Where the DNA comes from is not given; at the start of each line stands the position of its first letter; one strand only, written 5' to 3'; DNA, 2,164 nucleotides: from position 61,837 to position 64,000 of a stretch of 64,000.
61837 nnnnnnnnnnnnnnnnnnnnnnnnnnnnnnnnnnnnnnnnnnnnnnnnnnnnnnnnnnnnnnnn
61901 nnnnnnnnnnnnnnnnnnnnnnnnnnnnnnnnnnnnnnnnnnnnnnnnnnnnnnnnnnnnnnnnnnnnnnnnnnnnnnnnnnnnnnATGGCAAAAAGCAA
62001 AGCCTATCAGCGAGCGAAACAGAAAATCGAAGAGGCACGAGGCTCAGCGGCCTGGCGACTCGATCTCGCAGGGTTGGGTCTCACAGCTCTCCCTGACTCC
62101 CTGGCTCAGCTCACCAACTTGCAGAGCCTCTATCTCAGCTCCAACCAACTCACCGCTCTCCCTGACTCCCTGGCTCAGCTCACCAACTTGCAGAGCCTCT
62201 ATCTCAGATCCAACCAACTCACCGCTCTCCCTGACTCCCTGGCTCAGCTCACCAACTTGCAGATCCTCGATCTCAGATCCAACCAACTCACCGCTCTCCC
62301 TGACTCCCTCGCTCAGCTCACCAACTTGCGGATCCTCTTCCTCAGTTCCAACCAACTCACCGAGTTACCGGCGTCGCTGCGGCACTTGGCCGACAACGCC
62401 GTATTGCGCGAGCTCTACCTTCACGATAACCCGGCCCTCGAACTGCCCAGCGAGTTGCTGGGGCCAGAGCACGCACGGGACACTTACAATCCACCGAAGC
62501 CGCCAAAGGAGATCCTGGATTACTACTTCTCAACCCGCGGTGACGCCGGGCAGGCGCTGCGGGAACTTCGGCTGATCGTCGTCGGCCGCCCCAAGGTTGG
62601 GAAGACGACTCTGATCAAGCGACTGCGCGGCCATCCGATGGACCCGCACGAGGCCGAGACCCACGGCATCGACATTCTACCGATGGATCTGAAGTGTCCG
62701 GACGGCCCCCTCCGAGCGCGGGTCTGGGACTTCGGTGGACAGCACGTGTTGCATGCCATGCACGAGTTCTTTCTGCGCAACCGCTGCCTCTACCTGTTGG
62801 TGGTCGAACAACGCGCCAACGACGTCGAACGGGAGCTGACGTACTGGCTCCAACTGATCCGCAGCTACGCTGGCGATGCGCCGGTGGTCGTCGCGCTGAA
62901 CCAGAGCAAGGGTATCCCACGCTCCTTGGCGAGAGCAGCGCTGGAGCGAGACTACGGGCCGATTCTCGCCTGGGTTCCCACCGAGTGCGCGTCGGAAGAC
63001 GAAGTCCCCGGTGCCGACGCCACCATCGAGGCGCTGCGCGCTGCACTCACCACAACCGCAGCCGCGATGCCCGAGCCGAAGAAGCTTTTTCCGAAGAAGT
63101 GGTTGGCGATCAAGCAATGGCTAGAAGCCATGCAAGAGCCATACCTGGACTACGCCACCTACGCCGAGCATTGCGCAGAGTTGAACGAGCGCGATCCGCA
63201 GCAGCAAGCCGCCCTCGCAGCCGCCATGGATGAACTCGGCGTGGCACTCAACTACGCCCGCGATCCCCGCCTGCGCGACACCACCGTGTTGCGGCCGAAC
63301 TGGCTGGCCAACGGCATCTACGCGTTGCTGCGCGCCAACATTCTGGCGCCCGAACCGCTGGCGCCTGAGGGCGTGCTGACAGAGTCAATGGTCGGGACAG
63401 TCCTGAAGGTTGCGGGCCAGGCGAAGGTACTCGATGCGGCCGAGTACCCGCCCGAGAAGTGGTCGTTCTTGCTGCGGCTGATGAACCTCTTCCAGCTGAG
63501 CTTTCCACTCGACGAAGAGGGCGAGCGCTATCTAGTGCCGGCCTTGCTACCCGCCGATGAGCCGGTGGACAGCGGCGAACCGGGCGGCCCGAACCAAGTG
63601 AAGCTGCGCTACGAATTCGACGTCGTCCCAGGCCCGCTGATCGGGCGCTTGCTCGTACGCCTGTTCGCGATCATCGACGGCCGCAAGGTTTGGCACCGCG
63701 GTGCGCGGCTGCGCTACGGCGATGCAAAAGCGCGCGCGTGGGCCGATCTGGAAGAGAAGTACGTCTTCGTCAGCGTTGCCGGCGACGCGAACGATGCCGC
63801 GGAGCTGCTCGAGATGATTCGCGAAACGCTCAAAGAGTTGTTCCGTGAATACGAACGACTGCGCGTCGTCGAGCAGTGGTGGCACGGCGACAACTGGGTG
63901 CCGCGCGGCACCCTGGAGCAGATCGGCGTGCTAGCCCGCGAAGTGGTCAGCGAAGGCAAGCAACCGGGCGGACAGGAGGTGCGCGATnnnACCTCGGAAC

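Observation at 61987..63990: Bacterial ROCO (LRR-Roc-COR) GTPase immediately downstream of TA modules and repeat scars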

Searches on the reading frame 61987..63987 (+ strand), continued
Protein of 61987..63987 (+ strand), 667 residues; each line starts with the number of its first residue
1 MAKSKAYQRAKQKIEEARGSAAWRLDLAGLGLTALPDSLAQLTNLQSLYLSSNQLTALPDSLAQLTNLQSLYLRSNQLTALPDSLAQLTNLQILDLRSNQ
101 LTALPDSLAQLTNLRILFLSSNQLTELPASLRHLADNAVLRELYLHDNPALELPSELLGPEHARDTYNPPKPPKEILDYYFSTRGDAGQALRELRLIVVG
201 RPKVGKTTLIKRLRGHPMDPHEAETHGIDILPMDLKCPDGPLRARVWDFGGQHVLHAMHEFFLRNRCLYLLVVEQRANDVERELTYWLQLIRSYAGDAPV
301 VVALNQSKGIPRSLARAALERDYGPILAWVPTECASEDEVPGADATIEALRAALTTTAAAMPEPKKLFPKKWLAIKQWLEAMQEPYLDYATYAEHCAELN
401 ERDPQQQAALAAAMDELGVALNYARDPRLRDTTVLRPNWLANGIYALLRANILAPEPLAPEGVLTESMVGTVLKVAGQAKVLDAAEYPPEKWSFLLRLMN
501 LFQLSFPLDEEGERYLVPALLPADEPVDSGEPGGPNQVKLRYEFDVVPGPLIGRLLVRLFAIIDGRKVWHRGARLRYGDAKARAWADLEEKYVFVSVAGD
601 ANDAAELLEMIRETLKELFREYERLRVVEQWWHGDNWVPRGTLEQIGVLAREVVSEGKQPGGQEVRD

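Call 88: predict_structure(alignment_id=A4)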
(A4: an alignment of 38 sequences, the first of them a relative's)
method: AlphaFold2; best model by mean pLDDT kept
length: 167 residues; sequences in the alignment: 38
mean_pLDDT: 90.8   pTM: 0.87
mean pLDDT of the five models: 90.8, 89.6, 88.5, 88.2, 87.8
residues with pLDDT >= 90: 129; 70-90: 30; 50-70: 4; < 50: 4
segments of 3 or more residues with pLDDT < 50: 1-3
pLDDT, mean of each block of 10 residues (from residue 1): 72 94 90 92 90 95 96 95 96 96 91 94 93 88 92 95 67
secondary structure, 60 per line:
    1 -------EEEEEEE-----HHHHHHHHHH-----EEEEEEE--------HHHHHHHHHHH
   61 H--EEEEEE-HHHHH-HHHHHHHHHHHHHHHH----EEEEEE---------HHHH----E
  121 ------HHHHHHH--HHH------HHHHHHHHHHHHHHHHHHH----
elements in order: E8-14 H20-29 E35-41 H50-61 E64-69 H71-75 H77-92 E97-102 H112-115 H127-133 H145-163

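Call 90: fold_search(model_id=the predicted structure, library=pdb)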
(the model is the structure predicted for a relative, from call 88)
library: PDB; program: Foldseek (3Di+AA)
matches with E <= 10: 1597; with E <= 0.001: 7
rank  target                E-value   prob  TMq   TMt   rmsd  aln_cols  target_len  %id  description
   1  8qlp_E                9.4e-05  1.00  0.49  0.22   9.9       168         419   21  CryoEM structure of the RNA/DNA bound SPARTA (BabAgo/TIR-APAZ) tetrameric complex (released 2024-01-31)
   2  8i87_A                1.2e-04  1.00  0.48  0.22  11.3       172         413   17  Cryo-EM structure of TIR-APAZ/Ago-gRNA-DNA complex (released 2023-07-19)
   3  3ozi_B                1.7e-04  1.00  0.47  0.47  12.2       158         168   18  Crystal structure of the TIR domain from the flax disease resistance protein L6 (released 2011-04-27)
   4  8qlp_M                2.9e-04  1.00  0.47  0.22   9.9       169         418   20  CryoEM structure of the RNA/DNA bound SPARTA (BabAgo/TIR-APAZ) tetrameric complex (released 2024-01-31)
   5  7vu8                  7.1e-04  1.00  0.41  0.41  12.6       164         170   15  L7-Tir domain with bound ligand (released 2022-06-01)
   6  4c6t_D                8.6e-04  1.00  0.53  0.54  10.8       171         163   16  Crystal structure of the RPS4 and RRS1 TIR domain heterodimer (released 2014-05-28)
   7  7xoz_A                9.7e-04  1.00  0.45  0.45  12.5       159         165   18  Crystal structure of RPPT-TIR (released 2023-11-08)
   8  8i87_G                1.0e-03  1.00  0.50  0.23  11.3       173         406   17  Cryo-EM structure of TIR-APAZ/Ago-gRNA-DNA complex (released 2023-07-19)
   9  7crc_B                1.1e-03  0.99  0.44  0.09  11.9       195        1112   18  Cryo-EM structure of plant NLR RPP1 tetramer in complex with ATR1 (released 2020-12-16)
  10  7dfv_B                1.2e-03  0.99  0.46  0.18  12.0       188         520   18  Cryo-EM structure of plant NLR RPP1 tetramer core part (released 2020-12-16)
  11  7rts                  1.4e-03  1.00  0.43  0.44  11.7       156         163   14  Crystal structure of the TIR domain from the grapevine disease resistance protein RUN1 without the AE interface (released 2021-10-13)
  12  3ozi_A                1.7e-03  1.00  0.45  0.45  12.2       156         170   19  Crystal structure of the TIR domain from the flax disease resistance protein L6 (released 2011-04-27)
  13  7xoz_B                1.8e-03  1.00  0.48  0.48  11.8       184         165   16  Crystal structure of RPPT-TIR (released 2023-11-08)
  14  8qlp_I                1.9e-03  1.00  0.48  0.22  10.5       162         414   20  CryoEM structure of the RNA/DNA bound SPARTA (BabAgo/TIR-APAZ) tetrameric complex (released 2024-01-31)
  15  7qqk_A                3.0e-03  1.00  0.46  0.20   5.8       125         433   23  TIR-SAVED effector bound to cA3 (released 2022-06-15)
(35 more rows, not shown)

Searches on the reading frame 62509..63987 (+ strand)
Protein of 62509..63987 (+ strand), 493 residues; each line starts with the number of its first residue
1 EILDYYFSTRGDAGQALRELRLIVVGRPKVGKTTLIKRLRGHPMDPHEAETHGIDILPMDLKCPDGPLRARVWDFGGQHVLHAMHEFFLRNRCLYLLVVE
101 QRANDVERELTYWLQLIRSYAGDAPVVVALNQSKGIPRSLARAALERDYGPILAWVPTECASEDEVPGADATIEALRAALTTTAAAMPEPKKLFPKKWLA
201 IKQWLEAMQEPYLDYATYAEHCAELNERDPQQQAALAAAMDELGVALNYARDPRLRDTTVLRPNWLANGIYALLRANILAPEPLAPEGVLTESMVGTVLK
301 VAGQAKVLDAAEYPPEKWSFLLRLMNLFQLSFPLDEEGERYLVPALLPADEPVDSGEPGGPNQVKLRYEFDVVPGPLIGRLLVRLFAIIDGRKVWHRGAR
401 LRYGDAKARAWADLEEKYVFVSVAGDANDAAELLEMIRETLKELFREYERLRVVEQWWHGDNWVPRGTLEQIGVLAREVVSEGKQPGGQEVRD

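Call 11: search_solved_structures(query=window:62509-63987:+, max_evalue=0.00001, show_alignments=4)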
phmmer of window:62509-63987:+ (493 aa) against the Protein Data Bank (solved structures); distinct sequences matched with E-value up to 0.00001: 108 (the best 60 are shown).
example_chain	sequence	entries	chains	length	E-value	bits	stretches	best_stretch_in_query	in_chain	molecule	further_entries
4wnr_A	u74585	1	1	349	1.7e-54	188.9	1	2-345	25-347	Leucine-rich-repeat protein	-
3dpu_A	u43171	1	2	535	8.9e-36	127.1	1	9-455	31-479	Rab family protein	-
6hlu_A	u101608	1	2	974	4.9e-35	124.7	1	9-455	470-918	Rab family protein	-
8r4b_A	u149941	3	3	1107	6.5e-35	124.3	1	9-455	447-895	Rab family protein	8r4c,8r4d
6vno_A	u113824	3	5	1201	2.2e-12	50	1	19-129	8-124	Leucine-rich repeat serine/threonine-protein kinase 2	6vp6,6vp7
6vp8_A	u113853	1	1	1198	2.5e-12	49.8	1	19-129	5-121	Leucine-rich repeat serine/threonine-protein kinase 2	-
8tzg_A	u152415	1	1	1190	3.3e-12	49.4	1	20-129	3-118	Leucine-rich repeat serine/threonine-protein kinase 2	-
9dmi_A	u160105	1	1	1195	3.3e-12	49.4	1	20-129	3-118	Leucine-rich repeat serine/threonine-protein kinase 2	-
8tzc_A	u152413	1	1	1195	3.3e-12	49.4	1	20-129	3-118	Leucine-rich repeat serine/threonine-protein kinase 2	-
8txz_A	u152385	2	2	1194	4.4e-12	49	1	20-129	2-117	Leucine-rich repeat serine/threonine-protein kinase 2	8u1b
8fo7_C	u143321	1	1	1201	5.7e-12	48.6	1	19-129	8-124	Leucine-rich repeat serine/threonine-protein kinase 2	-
8smc_C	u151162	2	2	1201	5.7e-12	48.6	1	19-129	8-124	non-specific serine/threonine protein kinase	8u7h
9cho_A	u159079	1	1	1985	6.3e-12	48.5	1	18-129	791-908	Leucine-rich repeat serine/threonine-protein kinase 2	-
9oya_B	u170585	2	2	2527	1.1e-11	47.7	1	18-129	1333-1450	Leucine-rich repeat serine/threonine-protein kinase 2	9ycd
6xr4_A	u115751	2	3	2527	1.1e-11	47.7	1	18-129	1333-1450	Leucine-rich repeat serine/threonine-protein kinase 2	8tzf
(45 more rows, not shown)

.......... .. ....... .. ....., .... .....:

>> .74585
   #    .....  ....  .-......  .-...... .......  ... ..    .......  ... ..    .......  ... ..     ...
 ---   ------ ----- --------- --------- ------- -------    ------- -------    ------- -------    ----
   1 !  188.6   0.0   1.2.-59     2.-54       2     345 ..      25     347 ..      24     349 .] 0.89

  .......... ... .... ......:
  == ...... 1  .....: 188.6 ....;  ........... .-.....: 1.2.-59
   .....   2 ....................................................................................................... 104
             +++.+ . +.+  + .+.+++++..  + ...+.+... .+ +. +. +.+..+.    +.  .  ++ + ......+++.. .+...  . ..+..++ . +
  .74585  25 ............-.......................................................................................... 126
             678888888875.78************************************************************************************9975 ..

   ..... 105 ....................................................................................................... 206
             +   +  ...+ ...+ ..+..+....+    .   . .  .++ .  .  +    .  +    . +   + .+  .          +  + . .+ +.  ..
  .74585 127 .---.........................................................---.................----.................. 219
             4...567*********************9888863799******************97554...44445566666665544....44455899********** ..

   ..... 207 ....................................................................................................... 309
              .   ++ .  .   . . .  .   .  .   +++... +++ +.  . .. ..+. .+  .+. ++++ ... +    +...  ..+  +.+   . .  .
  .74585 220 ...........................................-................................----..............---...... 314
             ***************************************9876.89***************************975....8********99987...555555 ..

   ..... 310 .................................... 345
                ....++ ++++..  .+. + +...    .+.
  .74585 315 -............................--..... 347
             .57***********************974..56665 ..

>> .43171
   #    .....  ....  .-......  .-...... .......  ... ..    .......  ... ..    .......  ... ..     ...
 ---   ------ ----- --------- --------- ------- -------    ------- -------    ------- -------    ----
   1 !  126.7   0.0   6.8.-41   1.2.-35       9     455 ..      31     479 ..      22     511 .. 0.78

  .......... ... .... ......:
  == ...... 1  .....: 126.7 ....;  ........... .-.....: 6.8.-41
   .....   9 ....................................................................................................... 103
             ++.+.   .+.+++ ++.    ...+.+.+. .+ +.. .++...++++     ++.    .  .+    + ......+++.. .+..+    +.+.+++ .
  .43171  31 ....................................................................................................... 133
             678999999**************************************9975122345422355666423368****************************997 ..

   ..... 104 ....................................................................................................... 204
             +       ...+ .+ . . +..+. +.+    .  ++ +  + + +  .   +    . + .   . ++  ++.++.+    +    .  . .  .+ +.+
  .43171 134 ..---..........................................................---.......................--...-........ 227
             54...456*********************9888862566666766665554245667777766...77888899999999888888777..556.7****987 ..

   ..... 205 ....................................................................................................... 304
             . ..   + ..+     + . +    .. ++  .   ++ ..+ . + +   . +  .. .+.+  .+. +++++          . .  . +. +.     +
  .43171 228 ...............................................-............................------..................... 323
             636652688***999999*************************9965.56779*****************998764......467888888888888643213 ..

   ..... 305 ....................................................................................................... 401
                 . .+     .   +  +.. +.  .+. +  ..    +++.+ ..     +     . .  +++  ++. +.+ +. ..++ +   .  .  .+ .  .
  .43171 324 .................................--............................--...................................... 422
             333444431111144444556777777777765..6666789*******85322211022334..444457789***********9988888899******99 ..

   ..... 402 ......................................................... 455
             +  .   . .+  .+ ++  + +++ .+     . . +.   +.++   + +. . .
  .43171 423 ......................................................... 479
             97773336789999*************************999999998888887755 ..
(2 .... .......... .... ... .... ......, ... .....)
